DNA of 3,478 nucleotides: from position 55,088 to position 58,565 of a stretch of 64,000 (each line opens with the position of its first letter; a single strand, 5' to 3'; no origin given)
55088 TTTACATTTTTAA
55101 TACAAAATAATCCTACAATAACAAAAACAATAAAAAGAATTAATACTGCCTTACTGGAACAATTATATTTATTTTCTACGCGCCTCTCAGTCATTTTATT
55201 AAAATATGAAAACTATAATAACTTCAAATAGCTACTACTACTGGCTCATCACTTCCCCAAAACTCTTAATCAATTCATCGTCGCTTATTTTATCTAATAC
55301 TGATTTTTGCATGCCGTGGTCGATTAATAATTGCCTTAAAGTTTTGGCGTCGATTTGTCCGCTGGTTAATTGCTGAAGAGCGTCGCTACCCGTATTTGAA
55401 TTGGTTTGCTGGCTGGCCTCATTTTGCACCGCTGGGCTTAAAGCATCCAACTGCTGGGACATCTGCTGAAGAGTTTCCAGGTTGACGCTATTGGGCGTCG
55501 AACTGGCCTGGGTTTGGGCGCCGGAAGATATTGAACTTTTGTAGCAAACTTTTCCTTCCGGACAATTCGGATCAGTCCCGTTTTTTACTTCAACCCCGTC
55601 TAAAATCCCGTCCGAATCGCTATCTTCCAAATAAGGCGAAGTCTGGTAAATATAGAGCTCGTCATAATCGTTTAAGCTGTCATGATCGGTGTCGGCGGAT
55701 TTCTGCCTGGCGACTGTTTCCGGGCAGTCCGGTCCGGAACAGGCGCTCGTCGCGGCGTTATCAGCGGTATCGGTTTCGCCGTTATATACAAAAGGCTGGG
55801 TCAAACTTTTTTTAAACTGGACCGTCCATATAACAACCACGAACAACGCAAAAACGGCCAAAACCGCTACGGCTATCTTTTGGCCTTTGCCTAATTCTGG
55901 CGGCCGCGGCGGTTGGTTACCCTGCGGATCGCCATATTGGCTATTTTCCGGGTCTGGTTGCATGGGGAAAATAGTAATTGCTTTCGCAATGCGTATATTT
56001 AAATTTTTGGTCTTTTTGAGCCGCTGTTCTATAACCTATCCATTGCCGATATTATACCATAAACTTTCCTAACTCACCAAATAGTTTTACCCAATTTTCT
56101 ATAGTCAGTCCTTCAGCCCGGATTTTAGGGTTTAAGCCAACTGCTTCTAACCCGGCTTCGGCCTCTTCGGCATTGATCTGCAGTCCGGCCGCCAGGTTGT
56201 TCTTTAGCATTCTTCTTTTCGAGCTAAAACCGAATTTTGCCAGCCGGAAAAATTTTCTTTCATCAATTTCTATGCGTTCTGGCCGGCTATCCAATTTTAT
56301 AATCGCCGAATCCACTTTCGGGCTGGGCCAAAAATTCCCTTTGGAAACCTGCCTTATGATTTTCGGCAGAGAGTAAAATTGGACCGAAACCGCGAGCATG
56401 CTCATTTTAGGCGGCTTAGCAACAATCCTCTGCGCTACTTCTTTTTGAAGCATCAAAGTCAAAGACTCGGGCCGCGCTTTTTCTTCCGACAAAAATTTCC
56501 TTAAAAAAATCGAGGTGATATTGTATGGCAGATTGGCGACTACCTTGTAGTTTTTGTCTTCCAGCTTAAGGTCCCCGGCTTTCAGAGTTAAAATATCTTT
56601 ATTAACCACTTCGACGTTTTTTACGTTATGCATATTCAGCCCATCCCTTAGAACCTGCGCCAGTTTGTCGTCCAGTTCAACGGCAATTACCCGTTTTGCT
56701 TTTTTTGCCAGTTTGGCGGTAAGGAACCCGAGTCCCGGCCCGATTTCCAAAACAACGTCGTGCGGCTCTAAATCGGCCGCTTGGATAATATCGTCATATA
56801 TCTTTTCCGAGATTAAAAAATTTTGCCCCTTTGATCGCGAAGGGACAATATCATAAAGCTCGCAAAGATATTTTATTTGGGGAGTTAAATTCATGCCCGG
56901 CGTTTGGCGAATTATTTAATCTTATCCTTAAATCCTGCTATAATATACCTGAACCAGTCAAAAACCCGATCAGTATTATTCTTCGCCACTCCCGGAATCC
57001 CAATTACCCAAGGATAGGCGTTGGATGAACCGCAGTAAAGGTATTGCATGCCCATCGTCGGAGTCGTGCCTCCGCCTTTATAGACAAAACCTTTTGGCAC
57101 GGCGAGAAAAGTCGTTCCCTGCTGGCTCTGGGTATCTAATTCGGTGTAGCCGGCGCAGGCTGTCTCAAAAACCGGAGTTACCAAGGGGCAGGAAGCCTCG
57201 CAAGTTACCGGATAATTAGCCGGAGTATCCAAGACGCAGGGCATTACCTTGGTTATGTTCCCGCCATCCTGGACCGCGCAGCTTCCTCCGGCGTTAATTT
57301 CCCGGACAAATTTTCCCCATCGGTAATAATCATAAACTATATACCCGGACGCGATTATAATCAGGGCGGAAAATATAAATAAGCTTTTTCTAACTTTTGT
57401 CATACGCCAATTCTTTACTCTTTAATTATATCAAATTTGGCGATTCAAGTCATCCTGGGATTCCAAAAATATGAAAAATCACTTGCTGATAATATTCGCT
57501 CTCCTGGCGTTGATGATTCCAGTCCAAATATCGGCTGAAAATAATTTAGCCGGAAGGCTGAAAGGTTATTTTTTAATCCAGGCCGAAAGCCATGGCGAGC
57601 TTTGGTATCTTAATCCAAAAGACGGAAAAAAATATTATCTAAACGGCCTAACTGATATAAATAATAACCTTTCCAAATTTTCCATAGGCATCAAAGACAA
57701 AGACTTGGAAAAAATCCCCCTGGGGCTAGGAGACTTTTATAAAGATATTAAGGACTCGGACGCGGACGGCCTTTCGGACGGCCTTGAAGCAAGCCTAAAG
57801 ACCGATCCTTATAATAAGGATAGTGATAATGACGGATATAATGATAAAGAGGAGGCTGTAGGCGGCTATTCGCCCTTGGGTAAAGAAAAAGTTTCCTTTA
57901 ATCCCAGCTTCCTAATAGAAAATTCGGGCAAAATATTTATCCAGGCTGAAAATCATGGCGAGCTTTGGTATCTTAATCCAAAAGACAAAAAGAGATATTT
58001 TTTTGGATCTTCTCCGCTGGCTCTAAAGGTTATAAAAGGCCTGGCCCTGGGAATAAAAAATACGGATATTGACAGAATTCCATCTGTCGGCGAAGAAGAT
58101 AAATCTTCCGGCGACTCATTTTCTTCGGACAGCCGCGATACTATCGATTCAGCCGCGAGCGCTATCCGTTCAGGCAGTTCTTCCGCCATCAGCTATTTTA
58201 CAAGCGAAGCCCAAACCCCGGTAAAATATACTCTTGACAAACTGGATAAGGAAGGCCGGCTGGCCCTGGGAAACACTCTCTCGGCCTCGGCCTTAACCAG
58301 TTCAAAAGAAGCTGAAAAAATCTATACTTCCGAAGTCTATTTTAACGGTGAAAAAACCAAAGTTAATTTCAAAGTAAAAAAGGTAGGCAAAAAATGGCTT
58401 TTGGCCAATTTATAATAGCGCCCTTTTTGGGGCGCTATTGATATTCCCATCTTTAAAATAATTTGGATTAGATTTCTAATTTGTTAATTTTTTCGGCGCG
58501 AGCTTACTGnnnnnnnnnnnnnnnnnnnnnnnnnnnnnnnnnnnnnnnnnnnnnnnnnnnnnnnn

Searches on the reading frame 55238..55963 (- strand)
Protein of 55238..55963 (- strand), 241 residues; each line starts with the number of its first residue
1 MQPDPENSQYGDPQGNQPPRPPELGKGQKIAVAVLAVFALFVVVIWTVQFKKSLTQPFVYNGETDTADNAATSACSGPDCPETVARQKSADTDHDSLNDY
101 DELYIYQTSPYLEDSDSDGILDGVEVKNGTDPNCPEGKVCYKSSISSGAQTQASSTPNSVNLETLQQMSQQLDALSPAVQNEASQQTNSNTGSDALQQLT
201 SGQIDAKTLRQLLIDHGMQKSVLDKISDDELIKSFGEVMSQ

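Call 5: search_protein_families(library=pfam, proteins=[window:55238-55963:-], max_evalue=0.1)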
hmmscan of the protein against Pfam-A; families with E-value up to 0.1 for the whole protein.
window:55238-55963:- (241 aa): 4 families
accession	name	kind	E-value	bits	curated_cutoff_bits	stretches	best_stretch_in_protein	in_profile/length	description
PF18884.5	TSP3_bac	-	2e-05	24.7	25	1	114-133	1-20/22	Bacterial TSP3 repeat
PF12685.13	SpoIIIAH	-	0.00089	19.7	30.6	1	33-220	4-147/191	SpoIIIAH-like protein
PF22868.1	YmiA-like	-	0.086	13.1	27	0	13-45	6-37/46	Protein YmiA-like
PF12175.13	WSS_VP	-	0.097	12.6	24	0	24-61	3-40/201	White spot syndrome virus structural envelope protein VP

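Call 8: search_protein_families(library=ncbifam, proteins=[window:55238-55963:-], max_evalue=0.1)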
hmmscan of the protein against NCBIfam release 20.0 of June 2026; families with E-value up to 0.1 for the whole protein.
window:55238-55963:- (241 aa): 2 families
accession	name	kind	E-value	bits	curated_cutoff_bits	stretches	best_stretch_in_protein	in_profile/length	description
NF047639.1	throspo3_MtsD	equivalog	3.5e-06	25.4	800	1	74-163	444-533/651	cell-cell cohesion protein MtsD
NF033765.2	gliding_CglD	equivalog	0.0008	17.3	400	1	87-135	75-127/1124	adventurous gliding motility lipoprotein CglD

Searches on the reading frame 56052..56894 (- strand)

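Call 5: search_protein_families(library=pfam, proteins=[window:56052-56894:-], max_evalue=0.1)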
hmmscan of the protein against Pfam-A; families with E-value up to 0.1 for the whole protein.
window:56052-56894:- (280 aa): 11 families
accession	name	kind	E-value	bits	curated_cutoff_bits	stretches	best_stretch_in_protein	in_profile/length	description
PF00398.26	RrnaAD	-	1.1e-57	195.5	24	1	20-275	6-261/263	Ribosomal RNA adenine dimethylase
PF13649.12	Methyltransf_25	-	3.6e-06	28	27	1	48-119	1-68/97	Methyltransferase domain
PF01135.25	PCMT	-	8e-05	22.9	20.3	1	33-100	62-132/210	Protein-L-isoaspartate(D-aspartate) O-methyltransferase (PCMT)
PF02475.24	TRM5-TYW2_MTfase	-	0.00013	22.4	28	1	42-135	34-124/164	TRM5/TYW2 methyltransferase domain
PF02390.23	Methyltransf_4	-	0.0002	21.3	24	1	47-103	4-62/173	Putative methyltransferase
PF08241.18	Methyltransf_11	-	0.00049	21.1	21.2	1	49-117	1-62/95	Methyltransferase domain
PF05175.20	MTS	-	0.0014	18.7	23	1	45-103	32-92/170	Methyltransferase small domain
PF13847.12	Methyltransf_31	-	0.0042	17.2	27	1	44-118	3-77/145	Methyltransferase domain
PF05219.18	DREV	-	0.063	12.8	26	0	21-91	66-140/265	DREV methyltransferase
PF01861.22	BpsA_C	-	0.064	12.9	27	1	40-102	41-102/243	Branched-chain polyamine synthase A C-terminal domain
PF13489.12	Methyltransf_23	-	0.081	13.1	27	0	36-87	13-61/164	Methyltransferase domain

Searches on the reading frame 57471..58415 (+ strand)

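Call 86: search_protein_families(library=pfam, proteins=[window:57471-58415:+], max_evalue=0.001)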
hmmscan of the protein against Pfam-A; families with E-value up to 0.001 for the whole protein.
window:57471-58415:+ (314 aa): 1 family
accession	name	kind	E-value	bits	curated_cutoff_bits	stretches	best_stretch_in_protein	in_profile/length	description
PF18884.5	TSP3_bac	-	3.1e-08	33.7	25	1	95-114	1-20/22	Bacterial TSP3 repeat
